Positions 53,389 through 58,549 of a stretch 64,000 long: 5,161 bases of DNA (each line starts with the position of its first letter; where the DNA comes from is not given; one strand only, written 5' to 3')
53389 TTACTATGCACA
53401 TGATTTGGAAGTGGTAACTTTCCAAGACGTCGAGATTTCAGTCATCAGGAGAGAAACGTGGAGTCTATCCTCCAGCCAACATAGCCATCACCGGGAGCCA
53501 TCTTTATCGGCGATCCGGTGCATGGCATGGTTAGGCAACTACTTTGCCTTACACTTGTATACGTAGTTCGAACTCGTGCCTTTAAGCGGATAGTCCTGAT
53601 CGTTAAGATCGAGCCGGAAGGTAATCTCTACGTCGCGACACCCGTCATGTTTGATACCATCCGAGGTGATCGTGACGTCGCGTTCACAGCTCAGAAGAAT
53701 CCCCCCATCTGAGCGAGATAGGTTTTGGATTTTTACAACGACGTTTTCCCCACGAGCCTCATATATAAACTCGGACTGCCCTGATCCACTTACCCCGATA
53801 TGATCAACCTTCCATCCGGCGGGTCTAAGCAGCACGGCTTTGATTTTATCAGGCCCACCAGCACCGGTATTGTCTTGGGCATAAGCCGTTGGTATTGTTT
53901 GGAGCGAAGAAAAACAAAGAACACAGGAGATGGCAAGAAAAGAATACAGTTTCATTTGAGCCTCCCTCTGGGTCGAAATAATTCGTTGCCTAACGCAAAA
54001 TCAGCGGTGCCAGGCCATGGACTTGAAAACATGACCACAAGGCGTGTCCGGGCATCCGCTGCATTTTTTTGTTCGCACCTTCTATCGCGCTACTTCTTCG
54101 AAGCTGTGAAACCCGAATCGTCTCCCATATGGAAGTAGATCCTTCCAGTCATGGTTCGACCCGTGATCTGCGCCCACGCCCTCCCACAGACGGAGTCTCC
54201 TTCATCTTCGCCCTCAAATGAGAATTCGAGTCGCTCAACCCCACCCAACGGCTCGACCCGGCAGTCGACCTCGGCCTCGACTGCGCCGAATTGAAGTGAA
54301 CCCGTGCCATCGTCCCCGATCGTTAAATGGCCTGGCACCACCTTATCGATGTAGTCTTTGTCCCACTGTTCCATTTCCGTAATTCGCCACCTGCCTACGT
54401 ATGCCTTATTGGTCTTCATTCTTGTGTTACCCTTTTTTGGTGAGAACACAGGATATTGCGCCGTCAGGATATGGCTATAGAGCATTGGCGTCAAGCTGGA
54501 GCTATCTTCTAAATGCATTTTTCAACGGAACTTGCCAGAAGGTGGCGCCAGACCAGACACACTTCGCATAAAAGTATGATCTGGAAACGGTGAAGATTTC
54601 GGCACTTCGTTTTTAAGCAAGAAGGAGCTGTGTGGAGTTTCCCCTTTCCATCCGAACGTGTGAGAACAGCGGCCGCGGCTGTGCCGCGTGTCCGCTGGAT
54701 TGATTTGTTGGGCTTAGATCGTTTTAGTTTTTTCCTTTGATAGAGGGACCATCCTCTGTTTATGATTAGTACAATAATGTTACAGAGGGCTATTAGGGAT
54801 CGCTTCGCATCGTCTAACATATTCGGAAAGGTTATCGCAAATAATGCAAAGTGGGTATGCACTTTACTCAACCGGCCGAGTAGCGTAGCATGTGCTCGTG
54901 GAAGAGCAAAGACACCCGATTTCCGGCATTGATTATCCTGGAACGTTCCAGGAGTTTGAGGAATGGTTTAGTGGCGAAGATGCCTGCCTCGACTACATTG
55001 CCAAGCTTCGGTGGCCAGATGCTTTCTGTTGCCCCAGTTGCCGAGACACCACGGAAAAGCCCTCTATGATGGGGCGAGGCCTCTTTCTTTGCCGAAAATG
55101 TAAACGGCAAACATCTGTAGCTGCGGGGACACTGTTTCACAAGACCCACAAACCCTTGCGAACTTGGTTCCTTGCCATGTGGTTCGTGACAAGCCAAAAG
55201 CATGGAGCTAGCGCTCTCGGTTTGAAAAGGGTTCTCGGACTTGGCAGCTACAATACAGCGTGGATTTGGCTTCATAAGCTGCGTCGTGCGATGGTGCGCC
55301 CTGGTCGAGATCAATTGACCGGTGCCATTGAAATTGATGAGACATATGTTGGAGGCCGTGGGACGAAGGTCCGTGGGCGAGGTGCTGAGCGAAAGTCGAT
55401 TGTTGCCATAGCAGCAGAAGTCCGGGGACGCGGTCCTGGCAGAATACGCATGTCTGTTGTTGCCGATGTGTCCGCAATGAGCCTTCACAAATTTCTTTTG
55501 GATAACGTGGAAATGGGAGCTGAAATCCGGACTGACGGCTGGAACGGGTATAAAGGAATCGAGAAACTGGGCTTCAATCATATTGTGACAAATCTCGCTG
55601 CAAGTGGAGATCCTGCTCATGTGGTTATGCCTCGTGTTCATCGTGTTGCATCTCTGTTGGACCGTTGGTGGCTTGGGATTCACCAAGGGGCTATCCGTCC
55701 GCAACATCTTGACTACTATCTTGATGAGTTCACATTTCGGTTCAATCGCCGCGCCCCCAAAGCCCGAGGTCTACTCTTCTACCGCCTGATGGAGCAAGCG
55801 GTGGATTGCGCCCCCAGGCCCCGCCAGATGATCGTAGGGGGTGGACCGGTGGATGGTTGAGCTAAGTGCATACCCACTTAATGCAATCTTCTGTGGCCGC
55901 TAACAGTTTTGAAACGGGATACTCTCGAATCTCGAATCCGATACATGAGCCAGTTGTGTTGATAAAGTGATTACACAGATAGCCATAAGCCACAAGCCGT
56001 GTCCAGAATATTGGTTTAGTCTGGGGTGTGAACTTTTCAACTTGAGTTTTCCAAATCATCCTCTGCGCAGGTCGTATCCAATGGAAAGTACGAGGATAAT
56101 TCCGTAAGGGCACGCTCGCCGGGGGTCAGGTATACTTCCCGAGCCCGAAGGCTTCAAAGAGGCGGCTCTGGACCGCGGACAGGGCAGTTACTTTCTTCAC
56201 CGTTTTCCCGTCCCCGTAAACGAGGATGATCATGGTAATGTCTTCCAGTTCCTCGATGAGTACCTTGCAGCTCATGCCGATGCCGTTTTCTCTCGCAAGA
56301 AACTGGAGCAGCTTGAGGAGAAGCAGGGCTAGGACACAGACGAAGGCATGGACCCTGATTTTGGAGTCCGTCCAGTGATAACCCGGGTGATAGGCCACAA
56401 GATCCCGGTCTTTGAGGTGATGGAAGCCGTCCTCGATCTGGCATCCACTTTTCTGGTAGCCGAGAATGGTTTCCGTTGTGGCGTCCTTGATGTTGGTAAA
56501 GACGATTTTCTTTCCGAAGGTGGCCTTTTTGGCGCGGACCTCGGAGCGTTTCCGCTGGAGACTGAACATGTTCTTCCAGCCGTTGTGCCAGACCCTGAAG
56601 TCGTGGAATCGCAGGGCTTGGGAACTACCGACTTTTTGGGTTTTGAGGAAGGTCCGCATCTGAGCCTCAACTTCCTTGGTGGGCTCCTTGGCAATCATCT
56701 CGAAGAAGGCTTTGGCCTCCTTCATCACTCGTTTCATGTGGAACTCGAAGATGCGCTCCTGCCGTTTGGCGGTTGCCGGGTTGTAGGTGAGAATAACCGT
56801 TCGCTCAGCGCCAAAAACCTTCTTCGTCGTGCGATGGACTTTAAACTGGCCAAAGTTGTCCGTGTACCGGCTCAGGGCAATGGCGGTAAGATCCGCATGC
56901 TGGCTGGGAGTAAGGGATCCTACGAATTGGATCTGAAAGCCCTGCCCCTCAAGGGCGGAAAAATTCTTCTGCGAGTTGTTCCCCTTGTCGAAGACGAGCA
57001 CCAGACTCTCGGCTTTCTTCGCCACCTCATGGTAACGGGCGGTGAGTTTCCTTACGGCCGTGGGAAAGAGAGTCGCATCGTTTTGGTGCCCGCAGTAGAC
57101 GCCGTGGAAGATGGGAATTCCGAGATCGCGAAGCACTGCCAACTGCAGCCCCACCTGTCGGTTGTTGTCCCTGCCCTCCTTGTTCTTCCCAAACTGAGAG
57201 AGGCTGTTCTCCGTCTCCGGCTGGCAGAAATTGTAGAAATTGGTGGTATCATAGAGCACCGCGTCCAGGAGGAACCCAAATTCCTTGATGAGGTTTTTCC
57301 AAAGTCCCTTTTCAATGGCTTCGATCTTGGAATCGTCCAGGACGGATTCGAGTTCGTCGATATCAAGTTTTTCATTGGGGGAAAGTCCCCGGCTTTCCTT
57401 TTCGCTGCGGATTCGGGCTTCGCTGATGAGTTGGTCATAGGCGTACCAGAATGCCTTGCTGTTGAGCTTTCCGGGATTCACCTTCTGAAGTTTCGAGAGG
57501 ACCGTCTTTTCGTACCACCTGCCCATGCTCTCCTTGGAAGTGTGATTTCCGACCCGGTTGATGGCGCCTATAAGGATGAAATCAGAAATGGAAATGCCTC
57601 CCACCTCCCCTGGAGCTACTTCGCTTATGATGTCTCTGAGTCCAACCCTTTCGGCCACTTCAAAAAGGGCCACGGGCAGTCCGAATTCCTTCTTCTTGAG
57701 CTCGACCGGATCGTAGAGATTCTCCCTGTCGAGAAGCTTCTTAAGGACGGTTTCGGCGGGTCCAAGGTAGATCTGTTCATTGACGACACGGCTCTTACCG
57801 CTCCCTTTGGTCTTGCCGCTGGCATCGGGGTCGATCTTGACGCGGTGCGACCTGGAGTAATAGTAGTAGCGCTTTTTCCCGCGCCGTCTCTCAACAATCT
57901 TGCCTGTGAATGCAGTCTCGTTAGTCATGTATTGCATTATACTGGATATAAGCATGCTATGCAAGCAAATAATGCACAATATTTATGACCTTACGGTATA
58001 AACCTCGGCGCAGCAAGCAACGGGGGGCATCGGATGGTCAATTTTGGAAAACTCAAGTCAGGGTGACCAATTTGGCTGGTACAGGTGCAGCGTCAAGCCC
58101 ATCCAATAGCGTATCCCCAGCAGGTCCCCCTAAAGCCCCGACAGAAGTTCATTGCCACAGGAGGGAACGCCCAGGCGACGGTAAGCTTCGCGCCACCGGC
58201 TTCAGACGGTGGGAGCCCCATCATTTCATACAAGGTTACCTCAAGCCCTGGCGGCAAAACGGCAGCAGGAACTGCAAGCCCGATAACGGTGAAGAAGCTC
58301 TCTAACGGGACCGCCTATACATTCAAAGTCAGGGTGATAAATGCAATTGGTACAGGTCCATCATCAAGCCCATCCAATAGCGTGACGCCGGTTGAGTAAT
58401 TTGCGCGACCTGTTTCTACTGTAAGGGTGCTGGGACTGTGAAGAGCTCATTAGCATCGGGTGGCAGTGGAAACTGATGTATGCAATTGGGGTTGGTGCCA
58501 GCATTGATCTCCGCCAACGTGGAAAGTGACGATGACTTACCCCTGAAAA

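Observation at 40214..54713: Integron-like cassette array without an integrase (CALIN-like) built from minus-strand accessory genes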

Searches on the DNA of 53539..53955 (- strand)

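Call 112: search_with_rna_model(model_id=R1, sources=[L112, L115, L114, L045, L054, L069, L059, L091], filters=off, max_evalue=1)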
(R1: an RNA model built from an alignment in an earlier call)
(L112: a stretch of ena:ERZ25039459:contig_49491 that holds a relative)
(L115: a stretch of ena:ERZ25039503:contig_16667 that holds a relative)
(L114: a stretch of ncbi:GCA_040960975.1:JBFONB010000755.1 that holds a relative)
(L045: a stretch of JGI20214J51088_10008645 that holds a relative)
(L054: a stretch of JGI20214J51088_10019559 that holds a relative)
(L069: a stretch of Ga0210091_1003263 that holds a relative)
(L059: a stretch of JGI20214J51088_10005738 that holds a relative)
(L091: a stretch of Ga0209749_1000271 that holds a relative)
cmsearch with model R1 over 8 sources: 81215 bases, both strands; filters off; matches with E-value up to 1: 14.
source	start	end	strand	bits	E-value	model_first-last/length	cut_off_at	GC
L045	5172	5241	-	39.6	4.5e-07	1-60/60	no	0.59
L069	477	535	-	36.9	2.1e-06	1-60/60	no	0.51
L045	4618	4677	-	35.4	4.6e-06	1-60/60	no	0.5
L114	4866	4934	+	23.1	0.0043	1-60/60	no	0.57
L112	10423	10488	+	20.5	0.018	1-60/60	no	0.58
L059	3975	4035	+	17.2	0.11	1-60/60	no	0.64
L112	9884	9968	+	17.1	0.12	1-60/60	no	0.54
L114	4276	4328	+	16.3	0.18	5-56/60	no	0.7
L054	217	273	-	15.5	0.29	1-60/60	no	0.68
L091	1561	1619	+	15.1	0.35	1-60/60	no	0.58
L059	4756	4812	+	14.9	0.4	1-60/60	no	0.7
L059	246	310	-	14.4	0.53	1-60/60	no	0.46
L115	10351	10414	+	13.9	0.67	1-60/60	no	0.62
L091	3281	3340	+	13.4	0.9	1-60/60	no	0.6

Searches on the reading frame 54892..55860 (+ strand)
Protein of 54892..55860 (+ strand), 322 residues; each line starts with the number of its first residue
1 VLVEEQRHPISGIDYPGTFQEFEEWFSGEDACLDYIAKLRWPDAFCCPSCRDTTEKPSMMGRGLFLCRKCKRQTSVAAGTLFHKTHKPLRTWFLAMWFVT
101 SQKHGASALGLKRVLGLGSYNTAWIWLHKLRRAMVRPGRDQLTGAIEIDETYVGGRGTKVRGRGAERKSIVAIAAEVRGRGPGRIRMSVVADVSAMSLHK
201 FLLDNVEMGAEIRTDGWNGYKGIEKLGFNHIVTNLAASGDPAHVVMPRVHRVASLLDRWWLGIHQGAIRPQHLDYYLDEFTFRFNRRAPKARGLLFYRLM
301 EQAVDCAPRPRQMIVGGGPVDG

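Call 76: search_protein_families(library=pfam, proteins=[window:54892-55860:+], max_evalue=0.01)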
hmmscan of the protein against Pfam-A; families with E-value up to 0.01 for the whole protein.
window:54892-55860:+ (322 aa): 2 families
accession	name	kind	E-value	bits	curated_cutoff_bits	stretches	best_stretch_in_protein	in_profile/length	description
PF12762.13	DDE_Tnp_IS1595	-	2.4e-31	109.2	27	1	141-285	1-153/153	ISXO2-like transposase domain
PF12760.12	Zn_ribbon_IS1595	-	5.5e-11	42.7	25.4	1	29-73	3-46/46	Transposase zinc-ribbon domain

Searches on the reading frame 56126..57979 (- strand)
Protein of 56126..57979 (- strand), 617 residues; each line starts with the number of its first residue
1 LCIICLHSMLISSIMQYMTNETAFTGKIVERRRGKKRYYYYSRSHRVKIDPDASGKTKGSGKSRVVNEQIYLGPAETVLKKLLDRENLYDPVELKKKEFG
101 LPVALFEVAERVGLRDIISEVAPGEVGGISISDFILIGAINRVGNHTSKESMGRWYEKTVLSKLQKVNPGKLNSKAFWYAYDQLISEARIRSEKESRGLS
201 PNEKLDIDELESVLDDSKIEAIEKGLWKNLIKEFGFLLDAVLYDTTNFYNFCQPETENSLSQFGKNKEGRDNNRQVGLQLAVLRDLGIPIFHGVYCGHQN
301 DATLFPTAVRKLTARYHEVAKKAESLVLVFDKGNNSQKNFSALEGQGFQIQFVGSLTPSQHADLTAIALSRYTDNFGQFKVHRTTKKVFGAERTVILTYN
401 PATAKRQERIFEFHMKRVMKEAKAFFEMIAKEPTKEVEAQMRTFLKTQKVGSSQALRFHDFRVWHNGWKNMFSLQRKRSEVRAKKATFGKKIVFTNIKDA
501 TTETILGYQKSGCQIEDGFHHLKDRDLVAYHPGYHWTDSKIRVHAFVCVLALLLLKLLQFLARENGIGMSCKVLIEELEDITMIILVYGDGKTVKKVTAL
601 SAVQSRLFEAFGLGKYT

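Call 76: search_protein_families(library=pfam, proteins=[window:56126-57979:-], max_evalue=0.01)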
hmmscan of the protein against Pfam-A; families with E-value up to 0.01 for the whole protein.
window:56126-57979:- (617 aa): 1 family
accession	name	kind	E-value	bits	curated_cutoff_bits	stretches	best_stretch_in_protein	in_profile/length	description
PF01609.27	DDE_Tnp_1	-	0.003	17.8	23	0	272-524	32-172/200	Transposase DDE domain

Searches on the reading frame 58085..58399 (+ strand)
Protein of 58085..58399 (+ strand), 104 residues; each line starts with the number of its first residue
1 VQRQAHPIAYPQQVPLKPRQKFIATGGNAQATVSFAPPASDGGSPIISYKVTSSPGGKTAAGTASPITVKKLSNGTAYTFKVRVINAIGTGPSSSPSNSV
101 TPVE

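Call 76: search_protein_families(library=pfam, proteins=[window:58085-58399:+], max_evalue=0.01)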
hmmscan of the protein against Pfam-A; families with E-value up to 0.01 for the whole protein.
window:58085-58399:+ (104 aa): 2 families
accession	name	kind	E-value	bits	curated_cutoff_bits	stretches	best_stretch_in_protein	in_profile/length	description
PF00041.27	fn3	-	1.6e-12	47.9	25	1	25-98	11-82/84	Fibronectin type III domain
PF16656.11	Pur_ac_phosph_N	-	0.0032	18.4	30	0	24-83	7-79/93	Purple acid Phosphatase, N-terminal domain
